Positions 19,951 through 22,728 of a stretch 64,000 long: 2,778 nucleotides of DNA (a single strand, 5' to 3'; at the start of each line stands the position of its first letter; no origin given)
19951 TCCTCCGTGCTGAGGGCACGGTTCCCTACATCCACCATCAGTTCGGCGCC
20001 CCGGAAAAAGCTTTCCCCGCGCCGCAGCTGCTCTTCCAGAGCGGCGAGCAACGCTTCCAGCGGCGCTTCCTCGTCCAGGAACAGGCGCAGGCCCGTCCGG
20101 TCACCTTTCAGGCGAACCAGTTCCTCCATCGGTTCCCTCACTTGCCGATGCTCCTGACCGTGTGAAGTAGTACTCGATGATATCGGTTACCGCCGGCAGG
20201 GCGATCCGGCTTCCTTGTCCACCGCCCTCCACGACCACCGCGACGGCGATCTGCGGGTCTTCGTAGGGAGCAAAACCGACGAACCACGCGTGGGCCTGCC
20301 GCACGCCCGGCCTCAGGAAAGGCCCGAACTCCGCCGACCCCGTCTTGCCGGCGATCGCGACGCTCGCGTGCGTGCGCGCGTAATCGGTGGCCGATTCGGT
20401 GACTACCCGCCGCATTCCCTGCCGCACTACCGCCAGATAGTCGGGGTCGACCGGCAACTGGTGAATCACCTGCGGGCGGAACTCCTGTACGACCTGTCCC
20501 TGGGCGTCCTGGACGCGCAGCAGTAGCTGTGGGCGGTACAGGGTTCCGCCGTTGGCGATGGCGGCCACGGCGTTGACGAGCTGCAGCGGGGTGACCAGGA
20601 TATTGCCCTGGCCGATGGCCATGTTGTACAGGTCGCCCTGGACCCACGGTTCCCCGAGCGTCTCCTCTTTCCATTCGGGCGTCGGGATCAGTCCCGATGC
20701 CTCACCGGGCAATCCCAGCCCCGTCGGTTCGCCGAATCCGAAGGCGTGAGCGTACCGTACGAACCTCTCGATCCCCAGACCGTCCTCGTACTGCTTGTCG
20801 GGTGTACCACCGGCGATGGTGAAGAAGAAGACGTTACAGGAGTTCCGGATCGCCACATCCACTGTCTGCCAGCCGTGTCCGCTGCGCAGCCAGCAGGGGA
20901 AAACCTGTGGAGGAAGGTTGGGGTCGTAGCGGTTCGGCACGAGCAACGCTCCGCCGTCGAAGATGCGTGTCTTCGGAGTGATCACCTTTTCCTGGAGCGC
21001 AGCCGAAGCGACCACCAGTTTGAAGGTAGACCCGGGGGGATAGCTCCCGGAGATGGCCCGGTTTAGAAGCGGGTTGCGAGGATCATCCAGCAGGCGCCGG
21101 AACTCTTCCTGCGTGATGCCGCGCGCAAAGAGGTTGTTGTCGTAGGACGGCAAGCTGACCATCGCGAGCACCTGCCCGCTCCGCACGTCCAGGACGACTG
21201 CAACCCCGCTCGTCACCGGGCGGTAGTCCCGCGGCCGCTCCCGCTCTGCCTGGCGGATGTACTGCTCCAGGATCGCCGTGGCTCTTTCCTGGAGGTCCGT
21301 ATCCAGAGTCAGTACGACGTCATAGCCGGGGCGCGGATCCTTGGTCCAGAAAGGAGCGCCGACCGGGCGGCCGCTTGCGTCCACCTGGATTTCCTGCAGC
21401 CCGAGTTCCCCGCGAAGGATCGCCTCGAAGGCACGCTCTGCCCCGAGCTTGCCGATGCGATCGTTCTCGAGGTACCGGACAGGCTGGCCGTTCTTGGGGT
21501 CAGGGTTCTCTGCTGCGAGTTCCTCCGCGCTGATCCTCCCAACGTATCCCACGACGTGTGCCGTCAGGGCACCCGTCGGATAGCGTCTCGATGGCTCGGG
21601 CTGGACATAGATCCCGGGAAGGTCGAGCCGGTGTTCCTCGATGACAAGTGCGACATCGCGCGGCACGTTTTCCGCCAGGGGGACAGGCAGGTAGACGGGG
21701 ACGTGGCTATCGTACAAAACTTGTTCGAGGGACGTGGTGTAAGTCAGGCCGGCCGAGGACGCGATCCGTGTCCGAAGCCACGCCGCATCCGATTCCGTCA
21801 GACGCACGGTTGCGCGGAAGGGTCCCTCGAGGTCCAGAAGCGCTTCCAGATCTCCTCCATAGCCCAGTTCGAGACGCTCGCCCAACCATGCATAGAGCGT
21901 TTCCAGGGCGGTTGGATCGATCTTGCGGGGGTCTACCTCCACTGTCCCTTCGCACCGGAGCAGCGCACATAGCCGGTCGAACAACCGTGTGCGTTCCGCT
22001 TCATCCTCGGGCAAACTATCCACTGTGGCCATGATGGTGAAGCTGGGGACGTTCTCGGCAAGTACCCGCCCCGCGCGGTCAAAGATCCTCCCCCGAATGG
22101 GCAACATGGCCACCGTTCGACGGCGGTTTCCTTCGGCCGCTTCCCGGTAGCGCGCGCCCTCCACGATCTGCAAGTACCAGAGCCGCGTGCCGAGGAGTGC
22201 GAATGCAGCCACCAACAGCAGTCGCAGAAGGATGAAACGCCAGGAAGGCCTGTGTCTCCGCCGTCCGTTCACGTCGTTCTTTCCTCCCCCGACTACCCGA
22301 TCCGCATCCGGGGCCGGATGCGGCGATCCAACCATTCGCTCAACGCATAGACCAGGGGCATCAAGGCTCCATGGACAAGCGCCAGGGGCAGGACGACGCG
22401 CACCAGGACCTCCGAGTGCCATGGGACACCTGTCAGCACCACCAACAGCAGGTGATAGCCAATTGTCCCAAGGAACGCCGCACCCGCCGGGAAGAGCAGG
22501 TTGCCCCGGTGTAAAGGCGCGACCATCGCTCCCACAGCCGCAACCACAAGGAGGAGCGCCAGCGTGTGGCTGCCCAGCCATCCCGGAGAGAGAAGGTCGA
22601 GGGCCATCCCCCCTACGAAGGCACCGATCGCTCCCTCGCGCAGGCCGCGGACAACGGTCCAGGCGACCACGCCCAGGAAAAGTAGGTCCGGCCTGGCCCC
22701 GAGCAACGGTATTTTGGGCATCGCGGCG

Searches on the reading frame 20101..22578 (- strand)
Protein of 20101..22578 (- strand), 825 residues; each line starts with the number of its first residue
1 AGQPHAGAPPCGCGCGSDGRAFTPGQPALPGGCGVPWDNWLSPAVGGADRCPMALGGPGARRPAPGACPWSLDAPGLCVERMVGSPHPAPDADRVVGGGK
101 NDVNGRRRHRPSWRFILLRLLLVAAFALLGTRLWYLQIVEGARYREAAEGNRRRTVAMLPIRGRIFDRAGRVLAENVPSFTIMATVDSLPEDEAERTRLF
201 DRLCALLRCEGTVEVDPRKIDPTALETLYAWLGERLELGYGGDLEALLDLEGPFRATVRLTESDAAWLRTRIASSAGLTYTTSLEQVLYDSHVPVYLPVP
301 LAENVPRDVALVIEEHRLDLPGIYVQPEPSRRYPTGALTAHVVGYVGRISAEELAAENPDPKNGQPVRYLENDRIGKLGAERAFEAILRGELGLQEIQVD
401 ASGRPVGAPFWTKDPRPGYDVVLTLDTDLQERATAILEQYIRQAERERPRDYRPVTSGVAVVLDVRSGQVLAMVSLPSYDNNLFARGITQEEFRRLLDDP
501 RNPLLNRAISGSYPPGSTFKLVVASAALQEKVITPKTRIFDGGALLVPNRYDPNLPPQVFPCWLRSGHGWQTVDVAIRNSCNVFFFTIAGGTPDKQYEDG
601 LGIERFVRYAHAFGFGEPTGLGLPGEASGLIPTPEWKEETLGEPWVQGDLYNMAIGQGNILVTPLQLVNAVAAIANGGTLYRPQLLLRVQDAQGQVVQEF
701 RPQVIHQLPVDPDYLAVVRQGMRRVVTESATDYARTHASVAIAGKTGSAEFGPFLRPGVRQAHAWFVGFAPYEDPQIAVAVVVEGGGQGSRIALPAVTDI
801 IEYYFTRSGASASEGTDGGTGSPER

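Call 8: search_protein_families(library=pfam, proteins=[window:20101-22578:-], max_evalue=0.1)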
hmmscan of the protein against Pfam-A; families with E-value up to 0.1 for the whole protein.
window:20101-22578:- (825 aa): 3 families
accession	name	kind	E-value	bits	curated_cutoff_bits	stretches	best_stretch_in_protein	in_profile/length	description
PF00905.27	Transpeptidase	-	1.9e-69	234.6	22.1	1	458-802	1-299/299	Penicillin binding protein transpeptidase domain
PF03717.20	PBP_dimer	-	2.6e-38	132.7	24.4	1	160-406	4-176/180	Penicillin-binding Protein dimerisation domain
PF18374.6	Enolase_like_N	-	0.088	12.7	25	0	740-766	19-45/52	Enolase N-terminal domain-like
